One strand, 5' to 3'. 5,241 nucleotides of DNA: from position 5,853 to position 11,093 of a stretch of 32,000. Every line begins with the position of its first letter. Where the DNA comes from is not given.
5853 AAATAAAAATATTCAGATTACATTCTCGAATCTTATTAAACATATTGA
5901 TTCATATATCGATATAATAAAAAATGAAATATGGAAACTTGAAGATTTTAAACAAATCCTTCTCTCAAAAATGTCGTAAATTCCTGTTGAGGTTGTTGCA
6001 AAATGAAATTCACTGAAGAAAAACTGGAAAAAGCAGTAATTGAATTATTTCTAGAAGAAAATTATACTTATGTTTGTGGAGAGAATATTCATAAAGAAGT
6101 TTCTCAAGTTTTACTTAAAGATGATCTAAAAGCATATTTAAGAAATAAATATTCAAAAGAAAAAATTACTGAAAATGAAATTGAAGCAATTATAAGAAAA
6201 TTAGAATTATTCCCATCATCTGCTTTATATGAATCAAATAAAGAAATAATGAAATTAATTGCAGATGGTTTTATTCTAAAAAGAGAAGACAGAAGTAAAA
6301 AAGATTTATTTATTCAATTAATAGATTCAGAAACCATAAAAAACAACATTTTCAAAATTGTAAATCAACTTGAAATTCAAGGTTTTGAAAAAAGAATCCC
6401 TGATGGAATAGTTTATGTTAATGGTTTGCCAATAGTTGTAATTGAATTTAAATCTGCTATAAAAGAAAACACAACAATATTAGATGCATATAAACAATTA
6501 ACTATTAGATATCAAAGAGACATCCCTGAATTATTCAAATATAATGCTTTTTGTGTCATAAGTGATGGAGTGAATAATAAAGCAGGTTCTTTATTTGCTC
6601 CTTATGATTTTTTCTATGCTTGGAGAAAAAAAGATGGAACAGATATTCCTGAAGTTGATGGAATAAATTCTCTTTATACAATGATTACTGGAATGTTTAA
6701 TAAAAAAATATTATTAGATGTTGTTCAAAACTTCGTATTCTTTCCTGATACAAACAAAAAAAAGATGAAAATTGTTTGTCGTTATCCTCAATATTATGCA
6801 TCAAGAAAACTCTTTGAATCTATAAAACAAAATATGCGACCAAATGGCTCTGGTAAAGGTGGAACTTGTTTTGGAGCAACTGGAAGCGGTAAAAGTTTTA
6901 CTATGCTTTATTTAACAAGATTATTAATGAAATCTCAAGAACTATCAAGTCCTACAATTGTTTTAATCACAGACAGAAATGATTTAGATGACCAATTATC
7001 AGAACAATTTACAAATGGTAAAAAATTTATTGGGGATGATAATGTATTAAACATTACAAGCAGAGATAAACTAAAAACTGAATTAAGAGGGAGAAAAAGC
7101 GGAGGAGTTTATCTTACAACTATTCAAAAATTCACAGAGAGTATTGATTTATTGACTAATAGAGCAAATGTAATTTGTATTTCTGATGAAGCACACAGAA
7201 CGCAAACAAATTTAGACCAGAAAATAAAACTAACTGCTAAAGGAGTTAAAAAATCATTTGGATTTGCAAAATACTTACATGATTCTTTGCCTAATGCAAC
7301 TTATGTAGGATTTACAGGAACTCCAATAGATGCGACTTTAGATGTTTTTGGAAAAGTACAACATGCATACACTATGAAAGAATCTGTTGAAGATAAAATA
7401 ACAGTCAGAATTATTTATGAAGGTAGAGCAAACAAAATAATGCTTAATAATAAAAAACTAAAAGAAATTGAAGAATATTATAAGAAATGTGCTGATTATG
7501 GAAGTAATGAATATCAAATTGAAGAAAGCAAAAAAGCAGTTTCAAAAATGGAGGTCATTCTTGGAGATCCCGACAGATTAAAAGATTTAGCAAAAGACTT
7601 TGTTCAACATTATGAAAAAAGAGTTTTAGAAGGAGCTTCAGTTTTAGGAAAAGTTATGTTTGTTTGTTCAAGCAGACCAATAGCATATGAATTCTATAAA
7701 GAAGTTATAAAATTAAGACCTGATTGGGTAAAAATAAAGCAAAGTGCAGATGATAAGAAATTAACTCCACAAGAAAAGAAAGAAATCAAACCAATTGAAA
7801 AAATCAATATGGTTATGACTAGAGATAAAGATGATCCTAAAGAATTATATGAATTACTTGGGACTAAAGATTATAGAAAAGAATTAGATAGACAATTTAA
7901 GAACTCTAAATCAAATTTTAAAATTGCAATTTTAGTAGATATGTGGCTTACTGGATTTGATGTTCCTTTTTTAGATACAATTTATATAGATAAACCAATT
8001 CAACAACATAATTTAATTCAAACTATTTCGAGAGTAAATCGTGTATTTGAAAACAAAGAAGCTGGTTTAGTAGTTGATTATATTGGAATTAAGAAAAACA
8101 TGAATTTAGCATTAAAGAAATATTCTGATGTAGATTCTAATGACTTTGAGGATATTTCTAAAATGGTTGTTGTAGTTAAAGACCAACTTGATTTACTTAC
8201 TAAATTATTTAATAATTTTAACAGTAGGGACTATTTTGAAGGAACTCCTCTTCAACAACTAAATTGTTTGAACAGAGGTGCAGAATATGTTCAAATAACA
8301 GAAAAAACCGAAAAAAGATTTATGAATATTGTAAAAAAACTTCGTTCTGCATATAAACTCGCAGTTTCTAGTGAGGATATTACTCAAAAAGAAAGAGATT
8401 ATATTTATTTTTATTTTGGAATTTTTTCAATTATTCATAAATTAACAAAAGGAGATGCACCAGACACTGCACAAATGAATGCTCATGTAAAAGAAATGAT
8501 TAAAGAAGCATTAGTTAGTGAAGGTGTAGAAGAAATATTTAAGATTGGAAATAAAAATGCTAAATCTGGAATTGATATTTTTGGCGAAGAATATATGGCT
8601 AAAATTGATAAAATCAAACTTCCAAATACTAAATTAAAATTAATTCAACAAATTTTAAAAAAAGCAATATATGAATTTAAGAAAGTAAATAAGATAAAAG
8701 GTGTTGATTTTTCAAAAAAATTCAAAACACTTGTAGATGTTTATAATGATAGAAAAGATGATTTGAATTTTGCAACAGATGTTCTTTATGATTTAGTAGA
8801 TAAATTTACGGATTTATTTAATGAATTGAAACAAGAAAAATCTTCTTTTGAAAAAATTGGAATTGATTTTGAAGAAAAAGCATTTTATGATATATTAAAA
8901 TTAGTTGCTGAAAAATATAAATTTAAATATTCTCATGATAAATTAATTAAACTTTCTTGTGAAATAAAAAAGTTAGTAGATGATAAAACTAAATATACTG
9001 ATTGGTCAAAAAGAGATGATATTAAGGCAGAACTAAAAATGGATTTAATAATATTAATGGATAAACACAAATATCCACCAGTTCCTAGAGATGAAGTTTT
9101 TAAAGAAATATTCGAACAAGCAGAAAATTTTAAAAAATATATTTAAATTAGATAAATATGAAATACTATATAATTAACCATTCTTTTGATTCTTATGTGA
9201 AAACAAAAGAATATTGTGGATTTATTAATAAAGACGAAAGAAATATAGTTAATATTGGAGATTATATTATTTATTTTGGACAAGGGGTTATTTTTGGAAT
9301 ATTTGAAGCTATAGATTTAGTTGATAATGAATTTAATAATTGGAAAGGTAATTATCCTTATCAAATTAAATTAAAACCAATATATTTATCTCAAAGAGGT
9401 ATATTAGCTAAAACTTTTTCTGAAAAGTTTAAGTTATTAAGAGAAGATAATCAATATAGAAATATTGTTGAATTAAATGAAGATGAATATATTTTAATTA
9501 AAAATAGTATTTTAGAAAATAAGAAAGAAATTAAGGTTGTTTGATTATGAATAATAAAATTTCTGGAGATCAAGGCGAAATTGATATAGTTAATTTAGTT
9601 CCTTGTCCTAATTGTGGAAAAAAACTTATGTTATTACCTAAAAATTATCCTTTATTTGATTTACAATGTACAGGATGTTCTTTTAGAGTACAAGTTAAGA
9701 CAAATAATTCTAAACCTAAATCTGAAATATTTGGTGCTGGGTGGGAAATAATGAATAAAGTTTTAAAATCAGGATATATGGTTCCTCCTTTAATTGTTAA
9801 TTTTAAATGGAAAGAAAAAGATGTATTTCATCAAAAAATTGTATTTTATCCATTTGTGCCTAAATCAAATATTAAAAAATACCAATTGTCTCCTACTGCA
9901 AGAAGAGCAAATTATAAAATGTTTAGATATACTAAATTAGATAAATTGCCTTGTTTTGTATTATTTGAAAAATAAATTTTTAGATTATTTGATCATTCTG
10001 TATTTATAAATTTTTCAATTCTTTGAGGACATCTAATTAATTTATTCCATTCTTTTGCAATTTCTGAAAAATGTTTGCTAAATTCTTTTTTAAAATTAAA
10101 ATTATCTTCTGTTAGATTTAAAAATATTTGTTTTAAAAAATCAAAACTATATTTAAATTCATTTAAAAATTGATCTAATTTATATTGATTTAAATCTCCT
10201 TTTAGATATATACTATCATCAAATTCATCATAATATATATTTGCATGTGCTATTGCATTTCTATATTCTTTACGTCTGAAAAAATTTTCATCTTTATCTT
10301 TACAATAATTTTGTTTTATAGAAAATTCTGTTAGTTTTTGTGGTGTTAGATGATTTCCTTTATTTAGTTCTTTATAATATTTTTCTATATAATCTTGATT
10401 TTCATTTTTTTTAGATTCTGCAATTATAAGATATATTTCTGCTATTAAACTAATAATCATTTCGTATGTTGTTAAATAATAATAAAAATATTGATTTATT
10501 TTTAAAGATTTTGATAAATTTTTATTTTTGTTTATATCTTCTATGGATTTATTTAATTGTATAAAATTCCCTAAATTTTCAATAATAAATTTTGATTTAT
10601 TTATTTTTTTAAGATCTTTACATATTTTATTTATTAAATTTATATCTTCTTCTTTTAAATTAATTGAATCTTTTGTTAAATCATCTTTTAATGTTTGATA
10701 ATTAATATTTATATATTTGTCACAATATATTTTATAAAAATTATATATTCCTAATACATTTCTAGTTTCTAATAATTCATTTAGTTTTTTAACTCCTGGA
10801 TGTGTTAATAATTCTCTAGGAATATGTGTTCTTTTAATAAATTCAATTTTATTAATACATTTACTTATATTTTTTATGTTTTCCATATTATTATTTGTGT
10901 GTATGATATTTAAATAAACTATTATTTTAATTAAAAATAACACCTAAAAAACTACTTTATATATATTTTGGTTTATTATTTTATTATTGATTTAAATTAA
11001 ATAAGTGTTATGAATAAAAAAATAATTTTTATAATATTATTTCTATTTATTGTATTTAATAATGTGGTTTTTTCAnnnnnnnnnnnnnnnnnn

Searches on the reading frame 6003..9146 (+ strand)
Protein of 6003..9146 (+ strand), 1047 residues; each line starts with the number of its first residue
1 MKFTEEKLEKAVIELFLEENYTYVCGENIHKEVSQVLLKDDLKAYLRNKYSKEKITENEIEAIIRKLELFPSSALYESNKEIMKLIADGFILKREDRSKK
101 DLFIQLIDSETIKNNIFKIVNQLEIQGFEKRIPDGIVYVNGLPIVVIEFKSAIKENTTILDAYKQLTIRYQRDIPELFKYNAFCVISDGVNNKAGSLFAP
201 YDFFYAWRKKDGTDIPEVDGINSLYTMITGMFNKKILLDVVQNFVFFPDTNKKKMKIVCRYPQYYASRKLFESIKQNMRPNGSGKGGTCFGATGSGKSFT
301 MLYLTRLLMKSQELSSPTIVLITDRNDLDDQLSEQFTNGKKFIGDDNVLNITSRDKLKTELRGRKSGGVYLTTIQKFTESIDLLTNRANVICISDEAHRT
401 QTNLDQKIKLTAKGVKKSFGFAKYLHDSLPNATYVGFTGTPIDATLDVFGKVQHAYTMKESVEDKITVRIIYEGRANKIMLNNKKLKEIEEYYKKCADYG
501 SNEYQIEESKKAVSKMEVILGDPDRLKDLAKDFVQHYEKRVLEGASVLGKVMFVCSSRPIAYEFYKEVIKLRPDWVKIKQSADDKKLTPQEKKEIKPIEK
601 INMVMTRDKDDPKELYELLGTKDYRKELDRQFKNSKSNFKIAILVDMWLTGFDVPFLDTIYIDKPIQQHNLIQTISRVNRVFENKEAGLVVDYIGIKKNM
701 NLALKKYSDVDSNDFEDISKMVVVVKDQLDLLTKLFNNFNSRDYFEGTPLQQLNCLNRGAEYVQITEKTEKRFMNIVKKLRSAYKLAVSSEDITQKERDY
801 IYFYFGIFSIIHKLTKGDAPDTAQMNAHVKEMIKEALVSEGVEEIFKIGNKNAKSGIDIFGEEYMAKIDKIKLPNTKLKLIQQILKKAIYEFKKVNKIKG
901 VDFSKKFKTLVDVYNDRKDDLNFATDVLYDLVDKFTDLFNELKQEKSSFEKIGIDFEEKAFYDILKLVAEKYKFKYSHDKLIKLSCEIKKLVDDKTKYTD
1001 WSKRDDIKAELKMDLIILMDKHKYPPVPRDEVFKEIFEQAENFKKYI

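Call 3: search_protein_families(library=pfam, proteins=[window:6003-9146:+], max_evalue=1)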
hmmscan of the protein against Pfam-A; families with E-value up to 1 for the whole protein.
window:6003-9146:+ (1047 aa): 14 families
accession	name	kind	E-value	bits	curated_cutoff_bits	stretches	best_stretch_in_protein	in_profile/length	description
PF11867.13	T1RH-like_C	-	7.1e-82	275.8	26.8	1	713-1045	6-328/329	Type I restriction enzyme HindI endonuclease subunit-like, C-terminal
PF18766.7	SWI2_SNF2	-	3.5e-57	194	26.7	1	263-491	2-210/221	SWI2/SNF2 ATPase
PF04313.20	HSDR_N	-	3.2e-34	119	25.1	1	3-200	2-195/198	Type I restriction enzyme R protein N terminus (HSDR_N)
PF22679.2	T1R_D3-like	-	3.1e-24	86.6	27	1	551-693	5-156/158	Type I restriction enzyme subunit R domain 3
PF04851.21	ResIII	-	1.1e-18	68.1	22.5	1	257-442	2-163/164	Type III restriction enzyme, res subunit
PF00270.35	DEAD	-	1.4e-07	31.9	26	1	289-442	19-161/167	DEAD/DEAH box helicase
PF13401.12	AAA_22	-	0.024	15.4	27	1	287-406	8-102/130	AAA domain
PF01935.23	DUF87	-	0.038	14.5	23.2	1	290-320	29-57/220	Helicase HerA, central domain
PF23875.1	DUF7229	-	0.061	13.9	27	1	15-68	35-88/90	Domain of unknown function (DUF7229)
PF00790.25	VHS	-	0.065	13.5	29.8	1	25-67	74-117/141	VHS domain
PF21550.3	MTIP_N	-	0.097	13.5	27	1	39-87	9-54/71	Myosin A tail domain interacting protein, N-terminal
PF17805.7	AsnC_trans_reg2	-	0.11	13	27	1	145-187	10-53/86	AsnC-like ligand binding domain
PF13925.11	Katanin_con80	-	0.13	12.8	27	0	447-498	95-144/160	con80 domain of Katanin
PF22194.2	F-93_WHD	-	0.67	10.5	28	1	79-104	33-58/62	F-93, winged-helix domain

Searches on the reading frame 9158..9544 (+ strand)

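Call 3: search_protein_families(library=pfam, proteins=[window:9158-9544:+], max_evalue=1)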
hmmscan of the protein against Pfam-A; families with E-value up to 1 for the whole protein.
window:9158-9544:+ (128 aa): 1 family
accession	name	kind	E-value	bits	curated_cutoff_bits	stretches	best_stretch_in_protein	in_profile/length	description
PF18525.6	Cas9_C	-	0.026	15.2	25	1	67-107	37-78/108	Cas9 C-terminal domain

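Call 6: search_protein_families(library=ncbifam, proteins=[window:9158-9544:+], max_evalue=1)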
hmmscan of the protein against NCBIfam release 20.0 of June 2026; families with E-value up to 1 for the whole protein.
window:9158-9544:+ (128 aa): 1 family
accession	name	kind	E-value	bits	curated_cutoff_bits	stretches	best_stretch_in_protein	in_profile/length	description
NF002008.0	PRK00809.1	subfamily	0.0025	17.5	139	1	5-114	7-141/146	hypothetical protein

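Call 19: search_protein_families(library=padloc, proteins=[window:9158-9544:+], max_evalue=1)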
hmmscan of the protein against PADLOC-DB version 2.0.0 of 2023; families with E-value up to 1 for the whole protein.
window:9158-9544:+ (128 aa): 0 families

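Call 92: search_protein_families(library=phrogs, proteins=[window:9158-9544:+], max_evalue=0.01)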
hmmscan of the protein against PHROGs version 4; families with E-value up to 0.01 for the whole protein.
window:9158-9544:+ (128 aa): 0 families

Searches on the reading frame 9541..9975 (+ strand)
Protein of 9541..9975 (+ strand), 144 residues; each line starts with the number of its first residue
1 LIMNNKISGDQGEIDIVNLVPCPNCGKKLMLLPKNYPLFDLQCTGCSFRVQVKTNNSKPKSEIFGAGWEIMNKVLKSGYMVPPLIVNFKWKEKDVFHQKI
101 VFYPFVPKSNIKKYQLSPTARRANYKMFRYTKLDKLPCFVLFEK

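Call 3: search_protein_families(library=pfam, proteins=[window:9541-9975:+], max_evalue=1)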
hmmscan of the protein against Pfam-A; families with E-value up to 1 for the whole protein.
window:9541-9975:+ (144 aa): 7 families
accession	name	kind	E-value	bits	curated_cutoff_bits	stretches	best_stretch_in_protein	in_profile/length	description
PF06044.18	DpnI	-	5.4e-13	49.4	26.7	1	21-137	33-151/183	Dam-replacing family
PF09723.15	Zn_ribbon_8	-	0.05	14.1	34.4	0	19-28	26-36/41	Zinc ribbon domain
PF13913.12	zf-C2HC_2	-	0.067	13.4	27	1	18-28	1-11/25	zinc-finger of a C2HC-type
PF22289.1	DmmA-like_C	-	0.074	13.5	27.4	0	18-30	17-29/44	Dimethylamine monooxygenase subunit DmmA-like, C-terminal domain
PF14354.12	Lar_restr_allev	-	0.11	13.2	28.6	1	18-54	2-39/58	Restriction alleviation protein Lar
PF10071.14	DUF2310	-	0.19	11.4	25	1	21-47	220-246/255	Zn-ribbon-containing, possibly nucleic-acid-binding protein (DUF2310)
PF05207.18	Zn_ribbon_CSL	-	0.39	10.9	29.2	0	41-54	41-54/55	CSL zinc finger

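Call 6: search_protein_families(library=ncbifam, proteins=[window:9541-9975:+], max_evalue=1)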
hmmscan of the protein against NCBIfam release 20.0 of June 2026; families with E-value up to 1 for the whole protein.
window:9541-9975:+ (144 aa): 5 families
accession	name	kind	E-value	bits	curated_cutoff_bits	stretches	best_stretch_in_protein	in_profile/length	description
NF011482.0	PRK14892.1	equivalog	0.0077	16.1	109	1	17-55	19-57/101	putative transcription elongation factor Elf1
NF041374.1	GDCCVxC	domain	0.054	13.7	40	1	20-54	3-38/58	GDCCVxC domain-containing (seleno)protein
TIGR02605.1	CxxC_CxxC_SSSS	subfamily_domain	0.085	12.9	31.3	0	37-58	2-23/52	FmdB family zinc ribbon protein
TIGR03655.1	anti_R_Lar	subfamily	0.1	13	39.6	1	19-55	1-43/55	Lar family restriction alleviation protein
TIGR02485.1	CobZ_N-term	equivalog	0.31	9.8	372.55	1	50-80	382-412/437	FAD-dependent tricarballylate dehydrogenase TcuA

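Call 19: search_protein_families(library=padloc, proteins=[window:9541-9975:+], max_evalue=1)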
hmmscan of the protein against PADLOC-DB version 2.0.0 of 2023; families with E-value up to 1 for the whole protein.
window:9541-9975:+ (144 aa): 1 family
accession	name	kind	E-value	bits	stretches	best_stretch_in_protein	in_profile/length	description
PDLC03207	mREase_II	-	3.2e-08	31.3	1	22-137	34-150/256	Type II methyl-directed restriction enzyme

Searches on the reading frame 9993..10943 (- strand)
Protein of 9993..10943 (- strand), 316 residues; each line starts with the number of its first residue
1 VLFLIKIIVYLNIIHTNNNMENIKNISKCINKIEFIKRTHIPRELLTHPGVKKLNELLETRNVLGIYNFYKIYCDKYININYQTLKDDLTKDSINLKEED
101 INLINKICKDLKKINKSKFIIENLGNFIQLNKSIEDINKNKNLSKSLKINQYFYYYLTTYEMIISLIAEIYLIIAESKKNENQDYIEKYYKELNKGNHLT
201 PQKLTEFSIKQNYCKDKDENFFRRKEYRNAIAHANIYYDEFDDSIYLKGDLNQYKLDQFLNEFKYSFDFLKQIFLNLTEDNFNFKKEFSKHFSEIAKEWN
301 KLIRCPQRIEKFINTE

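Call 3: search_protein_families(library=pfam, proteins=[window:9993-10943:-], max_evalue=1)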
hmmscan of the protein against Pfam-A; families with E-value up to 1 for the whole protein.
window:9993-10943:- (316 aa): 0 families

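Call 6: search_protein_families(library=ncbifam, proteins=[window:9993-10943:-], max_evalue=1)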
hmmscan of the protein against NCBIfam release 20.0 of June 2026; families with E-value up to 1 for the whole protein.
window:9993-10943:- (316 aa): 1 family
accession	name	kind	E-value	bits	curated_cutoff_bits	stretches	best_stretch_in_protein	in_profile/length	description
NF005214.0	PRK06701.1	subfamily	0.21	10.8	413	1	109-159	119-167/293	SDR family oxidoreductase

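Call 19: search_protein_families(library=padloc, proteins=[window:9993-10943:-], max_evalue=1)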
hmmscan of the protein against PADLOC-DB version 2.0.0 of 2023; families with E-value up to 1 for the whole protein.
window:9993-10943:- (316 aa): 0 families

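Call 64: find_encoding_contigs(protein=window:9996-10886:-, flank=6000, max_places=10)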
Protein window:9996-10886:- (297 aa): 3 contigs read that carry it; 3 places shown.
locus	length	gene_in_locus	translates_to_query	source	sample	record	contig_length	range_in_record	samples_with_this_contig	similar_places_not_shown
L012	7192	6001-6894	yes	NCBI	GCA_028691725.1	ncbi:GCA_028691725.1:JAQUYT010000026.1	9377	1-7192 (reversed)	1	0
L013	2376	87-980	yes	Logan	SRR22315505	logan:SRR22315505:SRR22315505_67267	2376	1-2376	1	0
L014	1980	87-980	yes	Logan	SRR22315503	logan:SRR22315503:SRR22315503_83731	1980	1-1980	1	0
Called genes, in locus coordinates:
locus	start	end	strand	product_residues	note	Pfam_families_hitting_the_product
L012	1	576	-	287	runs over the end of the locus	-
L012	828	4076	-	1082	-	PF02463:SMC_N, PF13175:AAA_15, PF13304:AAA_21 (weak), PF13476:AAA_23, PF13514:AAA_27 (weak), PF13555:AAA_29 (weak)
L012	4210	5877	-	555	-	PF13392:HNH_3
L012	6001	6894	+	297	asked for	-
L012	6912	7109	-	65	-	-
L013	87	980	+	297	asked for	-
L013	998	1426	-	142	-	PF06044:DpnI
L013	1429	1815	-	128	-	-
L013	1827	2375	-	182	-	?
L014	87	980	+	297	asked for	-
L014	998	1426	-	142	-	PF06044:DpnI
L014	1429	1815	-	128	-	-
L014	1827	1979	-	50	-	?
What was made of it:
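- Tried and rejected: Looking up the upstream neighbour protein returned only contigs that break at the repeat (call 64).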

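Call 92: search_protein_families(library=phrogs, proteins=[window:9996-10886:-], max_evalue=0.01)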
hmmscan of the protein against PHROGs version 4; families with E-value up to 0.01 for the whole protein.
window:9996-10886:- (297 aa): 0 families
